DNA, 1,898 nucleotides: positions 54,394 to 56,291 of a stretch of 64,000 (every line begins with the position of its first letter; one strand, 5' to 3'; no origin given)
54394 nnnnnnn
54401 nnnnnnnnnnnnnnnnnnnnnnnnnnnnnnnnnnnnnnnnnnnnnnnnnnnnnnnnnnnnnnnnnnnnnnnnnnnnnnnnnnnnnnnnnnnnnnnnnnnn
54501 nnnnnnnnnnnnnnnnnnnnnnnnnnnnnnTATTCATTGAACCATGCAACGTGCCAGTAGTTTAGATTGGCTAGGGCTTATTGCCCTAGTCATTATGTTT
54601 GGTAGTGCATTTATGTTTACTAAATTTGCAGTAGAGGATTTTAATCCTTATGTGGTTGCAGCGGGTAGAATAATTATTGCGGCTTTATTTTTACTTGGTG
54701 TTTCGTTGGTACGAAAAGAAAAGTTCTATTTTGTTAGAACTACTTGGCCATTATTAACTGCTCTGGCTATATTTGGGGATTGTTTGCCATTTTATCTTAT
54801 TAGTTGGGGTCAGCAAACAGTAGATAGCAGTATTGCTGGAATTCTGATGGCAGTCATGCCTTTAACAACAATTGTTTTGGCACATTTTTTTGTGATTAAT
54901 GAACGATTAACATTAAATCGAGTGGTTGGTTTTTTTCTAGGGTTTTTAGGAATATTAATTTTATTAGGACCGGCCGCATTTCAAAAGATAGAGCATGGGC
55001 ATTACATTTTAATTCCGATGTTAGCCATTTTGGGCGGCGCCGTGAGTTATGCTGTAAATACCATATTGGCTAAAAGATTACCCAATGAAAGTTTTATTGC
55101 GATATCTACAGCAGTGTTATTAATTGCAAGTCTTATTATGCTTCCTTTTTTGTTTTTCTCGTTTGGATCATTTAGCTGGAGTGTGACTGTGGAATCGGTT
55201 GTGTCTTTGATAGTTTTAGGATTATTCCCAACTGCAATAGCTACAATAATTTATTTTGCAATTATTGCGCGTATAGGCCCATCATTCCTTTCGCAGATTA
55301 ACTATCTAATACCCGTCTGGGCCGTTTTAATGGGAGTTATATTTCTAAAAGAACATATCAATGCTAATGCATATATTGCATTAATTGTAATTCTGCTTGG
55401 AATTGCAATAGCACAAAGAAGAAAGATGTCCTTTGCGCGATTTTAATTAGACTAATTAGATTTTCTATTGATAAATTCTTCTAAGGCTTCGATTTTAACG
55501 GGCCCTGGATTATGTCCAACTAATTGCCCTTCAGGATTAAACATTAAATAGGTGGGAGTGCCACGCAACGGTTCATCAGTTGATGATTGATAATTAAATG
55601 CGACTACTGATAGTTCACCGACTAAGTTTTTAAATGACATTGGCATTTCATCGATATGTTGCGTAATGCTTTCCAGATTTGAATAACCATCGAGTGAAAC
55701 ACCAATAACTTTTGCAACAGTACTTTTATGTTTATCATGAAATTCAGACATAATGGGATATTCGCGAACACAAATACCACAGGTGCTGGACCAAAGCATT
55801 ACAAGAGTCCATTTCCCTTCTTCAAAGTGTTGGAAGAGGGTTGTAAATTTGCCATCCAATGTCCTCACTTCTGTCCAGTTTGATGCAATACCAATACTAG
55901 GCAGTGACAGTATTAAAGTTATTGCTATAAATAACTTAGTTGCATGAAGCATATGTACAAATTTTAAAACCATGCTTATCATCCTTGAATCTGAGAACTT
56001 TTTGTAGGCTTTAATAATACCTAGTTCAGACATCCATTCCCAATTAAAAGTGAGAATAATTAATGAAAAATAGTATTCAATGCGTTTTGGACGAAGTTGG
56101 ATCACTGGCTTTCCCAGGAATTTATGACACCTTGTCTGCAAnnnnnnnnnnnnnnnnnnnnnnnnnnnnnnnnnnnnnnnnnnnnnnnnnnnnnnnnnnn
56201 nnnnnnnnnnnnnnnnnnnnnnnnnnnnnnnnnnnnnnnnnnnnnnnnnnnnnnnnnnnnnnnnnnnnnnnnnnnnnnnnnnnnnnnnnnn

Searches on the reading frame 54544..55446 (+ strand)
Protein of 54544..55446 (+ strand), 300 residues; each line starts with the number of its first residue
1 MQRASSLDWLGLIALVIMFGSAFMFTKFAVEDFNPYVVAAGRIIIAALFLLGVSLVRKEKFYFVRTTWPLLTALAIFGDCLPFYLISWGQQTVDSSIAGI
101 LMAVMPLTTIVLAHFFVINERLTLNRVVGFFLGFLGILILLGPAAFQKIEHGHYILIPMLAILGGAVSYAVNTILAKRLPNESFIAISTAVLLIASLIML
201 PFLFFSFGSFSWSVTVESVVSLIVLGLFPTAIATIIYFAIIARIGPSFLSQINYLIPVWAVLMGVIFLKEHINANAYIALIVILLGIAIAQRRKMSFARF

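Call 70: search_protein_families(library=pfam, proteins=[window:54544-55446:+], max_evalue=0.001)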
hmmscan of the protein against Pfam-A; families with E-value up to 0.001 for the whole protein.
window:54544-55446:+ (300 aa): 2 families
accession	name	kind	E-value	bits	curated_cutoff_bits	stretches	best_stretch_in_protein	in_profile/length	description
PF00892.27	EamA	-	3.6e-41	141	28.2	2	11-141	6-134/135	EamA-like transporter family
PF03151.22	TPT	-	0.00012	22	30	1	186-298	33-143/291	Triose-phosphate Transporter family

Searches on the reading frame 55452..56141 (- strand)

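Call 70: search_protein_families(library=pfam, proteins=[window:55452-56141:-], max_evalue=0.001)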
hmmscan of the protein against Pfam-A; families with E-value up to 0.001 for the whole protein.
window:55452-56141:- (229 aa): 4 families
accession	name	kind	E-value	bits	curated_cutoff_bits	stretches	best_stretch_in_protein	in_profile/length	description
PF00578.27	AhpC-TSA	-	2e-10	41.1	26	1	93-207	11-121/124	AhpC/TSA family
PF13098.12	Thioredoxin_2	-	1.3e-05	25.9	27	1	107-222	3-102/104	Thioredoxin-like domain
PF08534.16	Redoxin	-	1.7e-05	25.1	26.6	1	95-216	16-137/148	Redoxin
PF13905.12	Thioredoxin_8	-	2.5e-05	25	27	1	109-168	1-58/94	Thioredoxin-like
